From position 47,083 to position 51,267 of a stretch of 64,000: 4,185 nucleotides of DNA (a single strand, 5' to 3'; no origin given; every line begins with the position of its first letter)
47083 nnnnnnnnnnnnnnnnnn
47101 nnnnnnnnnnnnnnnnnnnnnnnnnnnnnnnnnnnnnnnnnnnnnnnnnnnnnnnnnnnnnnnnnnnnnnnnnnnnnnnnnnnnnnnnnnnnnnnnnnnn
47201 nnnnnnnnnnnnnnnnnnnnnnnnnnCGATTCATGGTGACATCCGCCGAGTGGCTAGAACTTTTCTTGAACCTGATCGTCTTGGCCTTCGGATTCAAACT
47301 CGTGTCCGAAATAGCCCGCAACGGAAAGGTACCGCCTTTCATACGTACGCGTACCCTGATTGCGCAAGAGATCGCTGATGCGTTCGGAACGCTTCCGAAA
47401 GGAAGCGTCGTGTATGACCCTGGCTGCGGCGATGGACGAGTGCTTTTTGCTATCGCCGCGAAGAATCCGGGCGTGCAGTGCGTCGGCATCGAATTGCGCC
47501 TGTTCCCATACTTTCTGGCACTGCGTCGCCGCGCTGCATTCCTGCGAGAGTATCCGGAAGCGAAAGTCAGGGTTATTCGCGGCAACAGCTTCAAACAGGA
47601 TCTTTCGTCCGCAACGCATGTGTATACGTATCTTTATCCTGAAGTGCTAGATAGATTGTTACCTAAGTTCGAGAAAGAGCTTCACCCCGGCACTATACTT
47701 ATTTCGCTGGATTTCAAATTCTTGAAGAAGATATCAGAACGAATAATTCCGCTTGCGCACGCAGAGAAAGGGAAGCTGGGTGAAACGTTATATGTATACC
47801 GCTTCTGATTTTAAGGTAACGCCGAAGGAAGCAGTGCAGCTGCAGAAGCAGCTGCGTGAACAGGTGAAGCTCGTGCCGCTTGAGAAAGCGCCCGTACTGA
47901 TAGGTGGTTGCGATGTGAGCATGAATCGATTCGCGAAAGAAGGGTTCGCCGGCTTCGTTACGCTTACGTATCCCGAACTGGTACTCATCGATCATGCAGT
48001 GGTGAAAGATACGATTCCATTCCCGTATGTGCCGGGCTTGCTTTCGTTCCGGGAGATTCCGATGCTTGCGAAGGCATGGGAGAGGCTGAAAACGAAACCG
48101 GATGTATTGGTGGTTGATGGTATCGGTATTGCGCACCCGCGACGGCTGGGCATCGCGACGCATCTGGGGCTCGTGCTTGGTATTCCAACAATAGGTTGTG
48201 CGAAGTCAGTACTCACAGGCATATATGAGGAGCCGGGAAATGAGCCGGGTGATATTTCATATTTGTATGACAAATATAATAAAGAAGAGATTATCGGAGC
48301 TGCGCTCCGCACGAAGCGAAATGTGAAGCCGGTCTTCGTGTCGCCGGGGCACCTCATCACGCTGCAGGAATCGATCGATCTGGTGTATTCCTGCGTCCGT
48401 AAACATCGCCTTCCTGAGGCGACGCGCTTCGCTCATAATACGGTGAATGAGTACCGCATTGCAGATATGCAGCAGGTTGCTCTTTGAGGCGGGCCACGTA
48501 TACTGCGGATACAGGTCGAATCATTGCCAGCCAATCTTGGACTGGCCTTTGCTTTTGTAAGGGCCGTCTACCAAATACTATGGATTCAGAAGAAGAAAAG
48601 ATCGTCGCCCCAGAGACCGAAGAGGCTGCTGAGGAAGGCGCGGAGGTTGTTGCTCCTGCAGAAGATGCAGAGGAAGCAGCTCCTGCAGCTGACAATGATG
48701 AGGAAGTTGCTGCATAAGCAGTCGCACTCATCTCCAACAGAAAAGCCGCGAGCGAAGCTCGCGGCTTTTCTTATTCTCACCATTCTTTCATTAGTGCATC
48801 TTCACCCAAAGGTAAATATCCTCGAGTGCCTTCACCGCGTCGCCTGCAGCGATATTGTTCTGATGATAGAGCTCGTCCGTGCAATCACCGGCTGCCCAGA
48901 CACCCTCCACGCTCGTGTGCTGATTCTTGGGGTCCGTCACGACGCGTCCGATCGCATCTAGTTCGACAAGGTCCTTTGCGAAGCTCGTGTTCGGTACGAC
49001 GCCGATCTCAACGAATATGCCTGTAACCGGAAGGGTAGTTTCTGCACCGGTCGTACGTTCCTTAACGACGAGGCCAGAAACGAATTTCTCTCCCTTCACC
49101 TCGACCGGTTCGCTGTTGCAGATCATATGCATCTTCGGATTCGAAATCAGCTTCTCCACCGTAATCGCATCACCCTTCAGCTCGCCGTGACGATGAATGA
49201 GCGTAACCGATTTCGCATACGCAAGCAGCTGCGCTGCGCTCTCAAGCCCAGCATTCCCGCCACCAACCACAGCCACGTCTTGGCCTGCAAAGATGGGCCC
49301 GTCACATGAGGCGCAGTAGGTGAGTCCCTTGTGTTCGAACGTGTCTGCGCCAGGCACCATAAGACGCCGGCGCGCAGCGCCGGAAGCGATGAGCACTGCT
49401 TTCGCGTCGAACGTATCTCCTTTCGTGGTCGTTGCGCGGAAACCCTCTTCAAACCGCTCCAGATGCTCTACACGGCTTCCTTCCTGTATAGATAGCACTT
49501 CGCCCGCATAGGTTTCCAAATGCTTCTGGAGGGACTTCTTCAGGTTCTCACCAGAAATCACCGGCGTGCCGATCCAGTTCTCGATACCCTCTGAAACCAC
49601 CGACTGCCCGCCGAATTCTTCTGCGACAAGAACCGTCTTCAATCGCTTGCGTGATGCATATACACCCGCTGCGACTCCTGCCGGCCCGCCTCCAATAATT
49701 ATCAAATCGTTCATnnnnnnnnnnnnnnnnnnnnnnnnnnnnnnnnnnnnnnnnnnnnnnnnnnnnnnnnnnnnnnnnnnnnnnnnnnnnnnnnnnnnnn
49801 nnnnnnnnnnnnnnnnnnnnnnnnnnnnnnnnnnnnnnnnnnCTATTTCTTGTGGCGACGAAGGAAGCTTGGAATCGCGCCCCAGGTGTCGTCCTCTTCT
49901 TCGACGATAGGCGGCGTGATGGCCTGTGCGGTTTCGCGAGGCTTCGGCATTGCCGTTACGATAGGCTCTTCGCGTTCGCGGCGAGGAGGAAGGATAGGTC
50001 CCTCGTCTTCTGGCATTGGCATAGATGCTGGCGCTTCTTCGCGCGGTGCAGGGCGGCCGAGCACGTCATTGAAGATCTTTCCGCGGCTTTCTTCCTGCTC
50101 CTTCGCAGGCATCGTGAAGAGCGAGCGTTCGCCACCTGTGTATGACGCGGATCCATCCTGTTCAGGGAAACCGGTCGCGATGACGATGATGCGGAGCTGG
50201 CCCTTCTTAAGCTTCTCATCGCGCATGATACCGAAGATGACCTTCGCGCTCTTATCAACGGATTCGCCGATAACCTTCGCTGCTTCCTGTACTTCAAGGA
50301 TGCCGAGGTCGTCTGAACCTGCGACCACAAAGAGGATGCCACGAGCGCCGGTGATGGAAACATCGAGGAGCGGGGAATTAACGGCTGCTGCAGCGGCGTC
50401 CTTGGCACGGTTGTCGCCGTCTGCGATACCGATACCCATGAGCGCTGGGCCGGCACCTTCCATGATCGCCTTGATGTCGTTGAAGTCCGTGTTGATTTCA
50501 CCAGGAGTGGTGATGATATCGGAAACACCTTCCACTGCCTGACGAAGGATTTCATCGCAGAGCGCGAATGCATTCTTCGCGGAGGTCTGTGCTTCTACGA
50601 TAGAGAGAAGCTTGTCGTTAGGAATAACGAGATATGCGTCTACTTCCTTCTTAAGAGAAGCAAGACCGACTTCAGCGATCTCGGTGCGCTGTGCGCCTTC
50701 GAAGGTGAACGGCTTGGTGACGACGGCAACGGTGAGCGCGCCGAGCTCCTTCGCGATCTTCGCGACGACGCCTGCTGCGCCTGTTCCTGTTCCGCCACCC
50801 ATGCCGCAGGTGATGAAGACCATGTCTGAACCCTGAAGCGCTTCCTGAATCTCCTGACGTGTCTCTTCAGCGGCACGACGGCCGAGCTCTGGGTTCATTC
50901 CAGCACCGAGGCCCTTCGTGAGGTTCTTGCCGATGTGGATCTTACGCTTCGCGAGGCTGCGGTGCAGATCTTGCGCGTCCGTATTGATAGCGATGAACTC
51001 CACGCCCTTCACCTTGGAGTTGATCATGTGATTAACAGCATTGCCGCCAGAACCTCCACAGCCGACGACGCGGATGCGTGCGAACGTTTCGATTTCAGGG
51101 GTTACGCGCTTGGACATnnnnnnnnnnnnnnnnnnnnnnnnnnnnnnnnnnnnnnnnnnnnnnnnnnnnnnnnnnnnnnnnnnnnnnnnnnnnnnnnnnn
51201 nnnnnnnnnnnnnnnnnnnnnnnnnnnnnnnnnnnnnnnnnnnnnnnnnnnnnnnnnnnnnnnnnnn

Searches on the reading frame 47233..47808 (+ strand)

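Call 49: search_protein_families(library=pfam, max_evalue=0.001, proteins=[window:47233-47808:+])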
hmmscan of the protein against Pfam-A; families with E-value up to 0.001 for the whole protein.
window:47233-47808:+ (191 aa): 3 families
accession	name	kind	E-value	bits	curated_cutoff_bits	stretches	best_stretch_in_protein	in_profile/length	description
PF08242.18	Methyltransf_12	-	5.4e-07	30.7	30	1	64-155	4-97/98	Methyltransferase domain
PF02390.23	Methyltransf_4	-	0.00024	21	24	1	58-89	3-34/173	Putative methyltransferase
PF13847.12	Methyltransf_31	-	0.00054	20.1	27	0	56-87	3-35/145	Methyltransferase domain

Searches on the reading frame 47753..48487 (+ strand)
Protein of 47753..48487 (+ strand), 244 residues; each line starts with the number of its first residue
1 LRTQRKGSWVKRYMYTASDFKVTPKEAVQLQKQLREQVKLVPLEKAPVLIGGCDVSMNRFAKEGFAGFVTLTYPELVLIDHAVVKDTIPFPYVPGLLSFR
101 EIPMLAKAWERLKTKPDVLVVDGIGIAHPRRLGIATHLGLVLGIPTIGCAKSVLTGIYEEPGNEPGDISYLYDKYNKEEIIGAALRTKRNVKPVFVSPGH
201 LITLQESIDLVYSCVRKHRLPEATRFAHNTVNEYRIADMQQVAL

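Call 49: search_protein_families(library=pfam, max_evalue=0.001, proteins=[window:47753-48487:+])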
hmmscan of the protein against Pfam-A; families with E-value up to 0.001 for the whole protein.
window:47753-48487:+ (244 aa): 1 family
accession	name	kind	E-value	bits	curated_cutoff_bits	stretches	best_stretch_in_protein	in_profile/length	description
PF04493.20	Endonuclease_5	-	8.2e-70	234.9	23.4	1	33-228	2-197/198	Endonuclease V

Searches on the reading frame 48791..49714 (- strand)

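Call 50: search_protein_families(library=pfam, max_evalue=0.001, proteins=[window:48791-49714:-])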
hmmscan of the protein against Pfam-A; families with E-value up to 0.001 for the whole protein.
window:48791-49714:- (307 aa): 13 families
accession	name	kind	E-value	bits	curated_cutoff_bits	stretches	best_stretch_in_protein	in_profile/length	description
PF07992.20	Pyr_redox_2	-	1.6e-46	159.5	26.1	1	3-286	2-284/291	Pyridine nucleotide-disulphide oxidoreductase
PF13738.12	Pyr_redox_3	-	1.1e-25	91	30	2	66-276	87-305/305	Pyridine nucleotide-disulphide oxidoreductase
PF00890.30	FAD_binding_2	-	2.5e-12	47.2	20.4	1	3-67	1-65/414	FAD binding domain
PF00070.33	Pyr_redox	-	2.5e-11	44.4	22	1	147-217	2-79/82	Pyridine nucleotide-disulphide oxidoreductase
PF12831.13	FAD_oxidored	-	5.6e-10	39.5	27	1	3-39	1-39/416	FAD dependent oxidoreductase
PF01134.28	GIDA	-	1.3e-09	38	22.1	0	3-34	1-32/391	Glucose inhibited division protein A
PF01266.30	DAO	-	2e-09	37.9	27.9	0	3-43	1-44/353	FAD dependent oxidoreductase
PF03486.20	HI0933_like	-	2.5e-08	34.1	50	0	146-177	2-33/244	HI0933-like protein Rossmann domain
PF01946.23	Thi4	-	2.2e-06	27.5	26.2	0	2-33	18-50/235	Thi4 family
PF05834.18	Lycopene_cycl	-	3.6e-06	26.8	23.4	0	146-173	1-30/380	Lycopene cyclase protein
PF13450.12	NAD_binding_8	-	8.4e-06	26.4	21.9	0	149-186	1-38/68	NAD(P)-binding Rossmann-like domain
PF01494.25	FAD_binding_3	-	0.00015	21.6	22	0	146-178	3-35/349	FAD binding domain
PF13454.12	NAD_binding_9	-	0.00043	20.7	21.8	0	58-113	99-154/155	FAD-NAD(P)-binding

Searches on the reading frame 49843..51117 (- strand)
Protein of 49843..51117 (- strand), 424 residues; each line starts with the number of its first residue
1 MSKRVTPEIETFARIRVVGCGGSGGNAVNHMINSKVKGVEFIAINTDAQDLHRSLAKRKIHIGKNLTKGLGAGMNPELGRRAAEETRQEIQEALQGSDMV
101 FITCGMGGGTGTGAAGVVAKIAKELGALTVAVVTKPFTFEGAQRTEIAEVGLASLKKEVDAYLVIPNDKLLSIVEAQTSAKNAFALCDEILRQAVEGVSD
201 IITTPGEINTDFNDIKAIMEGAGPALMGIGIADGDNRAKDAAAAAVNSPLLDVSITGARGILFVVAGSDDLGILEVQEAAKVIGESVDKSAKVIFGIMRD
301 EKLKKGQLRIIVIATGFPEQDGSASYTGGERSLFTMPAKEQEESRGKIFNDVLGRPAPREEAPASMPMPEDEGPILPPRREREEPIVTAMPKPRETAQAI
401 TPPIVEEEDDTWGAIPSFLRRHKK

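Call 50: search_protein_families(library=pfam, max_evalue=0.001, proteins=[window:49843-51117:-])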
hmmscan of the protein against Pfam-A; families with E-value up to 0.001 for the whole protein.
window:49843-51117:- (424 aa): 2 families
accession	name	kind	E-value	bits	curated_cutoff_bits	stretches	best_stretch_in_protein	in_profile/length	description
PF00091.31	Tubulin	-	3.7e-50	171.3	33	1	15-174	2-189/190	Tubulin/FtsZ family, GTPase domain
PF12327.13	FtsZ_C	-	2.9e-28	98.4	27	1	223-317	1-94/95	FtsZ family, C-terminal domain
